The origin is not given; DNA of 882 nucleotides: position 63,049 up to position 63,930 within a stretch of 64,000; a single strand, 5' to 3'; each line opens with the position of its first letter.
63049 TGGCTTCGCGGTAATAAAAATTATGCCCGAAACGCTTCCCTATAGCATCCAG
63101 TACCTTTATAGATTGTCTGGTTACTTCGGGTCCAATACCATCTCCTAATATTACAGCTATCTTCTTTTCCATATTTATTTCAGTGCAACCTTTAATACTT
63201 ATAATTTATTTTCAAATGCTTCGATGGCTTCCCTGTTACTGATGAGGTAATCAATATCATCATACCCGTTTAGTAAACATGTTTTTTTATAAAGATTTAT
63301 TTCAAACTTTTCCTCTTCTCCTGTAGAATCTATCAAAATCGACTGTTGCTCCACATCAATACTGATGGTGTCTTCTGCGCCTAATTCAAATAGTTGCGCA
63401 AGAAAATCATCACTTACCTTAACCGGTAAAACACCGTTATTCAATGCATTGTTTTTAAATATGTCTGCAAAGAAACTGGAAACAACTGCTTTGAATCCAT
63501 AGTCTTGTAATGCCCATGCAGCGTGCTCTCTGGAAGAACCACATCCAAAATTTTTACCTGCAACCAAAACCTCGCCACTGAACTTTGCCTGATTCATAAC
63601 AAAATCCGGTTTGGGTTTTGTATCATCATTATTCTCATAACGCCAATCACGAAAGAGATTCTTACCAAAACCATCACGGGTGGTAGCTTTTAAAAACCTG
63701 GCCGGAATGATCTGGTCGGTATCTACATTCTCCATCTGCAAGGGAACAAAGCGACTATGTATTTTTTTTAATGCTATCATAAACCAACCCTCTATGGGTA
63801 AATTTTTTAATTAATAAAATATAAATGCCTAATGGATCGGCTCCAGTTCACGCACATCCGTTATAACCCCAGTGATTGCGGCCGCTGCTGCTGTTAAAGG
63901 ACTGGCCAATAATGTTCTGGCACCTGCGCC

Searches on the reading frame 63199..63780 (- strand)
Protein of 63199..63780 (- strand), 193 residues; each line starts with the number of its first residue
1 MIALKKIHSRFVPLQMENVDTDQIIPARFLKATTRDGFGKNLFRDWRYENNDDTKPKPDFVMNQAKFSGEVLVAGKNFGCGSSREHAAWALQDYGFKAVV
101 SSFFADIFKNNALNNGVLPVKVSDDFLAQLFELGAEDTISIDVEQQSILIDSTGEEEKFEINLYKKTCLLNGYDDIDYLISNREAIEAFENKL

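Call 13: search_protein_families(library=ncbifam, proteins=[window:63199-63780:-], max_evalue=1e-10)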
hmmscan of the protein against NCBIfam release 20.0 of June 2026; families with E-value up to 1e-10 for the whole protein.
window:63199-63780:- (193 aa): 13 families
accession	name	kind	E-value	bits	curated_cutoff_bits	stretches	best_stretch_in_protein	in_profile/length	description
NF002458.0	PRK01641.1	subfamily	1.3e-70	237.1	167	1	2-192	2-192/202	3-isopropylmalate dehydratase small subunit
TIGR00171.1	leuD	equivalog_domain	1.4e-61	207.6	116.25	1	2-184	2-186/188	3-isopropylmalate dehydratase small subunit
TIGR02087.1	LEUD_arch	subfamily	1.6e-26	92.9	108.95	1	17-156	8-131/157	LeuD/DmdB family oxidoreductase small subunit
TIGR02084.1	leud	equivalog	5.3e-23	81.4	245.85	1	17-164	8-137/156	3-isopropylmalate dehydratase small subunit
NF040625.1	HacB2_Meth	equivalog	7.8e-23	80.7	230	1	16-167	12-142/161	homoaconitase small subunit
NF040604.2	HacB_Meth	equivalog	7.9e-23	81.1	230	1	16-153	11-132/159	homoaconitase small subunit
NF010629.0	PRK14023.1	equivalog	2.1e-17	63.5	229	1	17-149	9-126/166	homoaconitate hydratase small subunit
TIGR01342.1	acon_putative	hypoth_equivalog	2.2e-15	55.9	719.15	1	16-139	478-598/655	putative aconitate hydratase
NF005558.0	PRK07229.1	equivalog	1.6e-14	53.5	612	1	17-141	480-595/647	aconitate hydratase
TIGR00139.1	h_aconitase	equivalog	2.8e-13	49.2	529.9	1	11-123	534-636/709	homoaconitase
NF006757.0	PRK09277.1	subfamily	5.8e-12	44.1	686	1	68-146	757-835/888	aconitate hydratase AcnA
NF009520.0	PRK12881.1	subfamily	5.9e-12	44.1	905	1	69-147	763-841/893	aconitate hydratase AcnA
TIGR01341.1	aconitase_1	equivalog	9.2e-11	40.2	945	0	69-144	749-825/876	aconitate hydratase AcnA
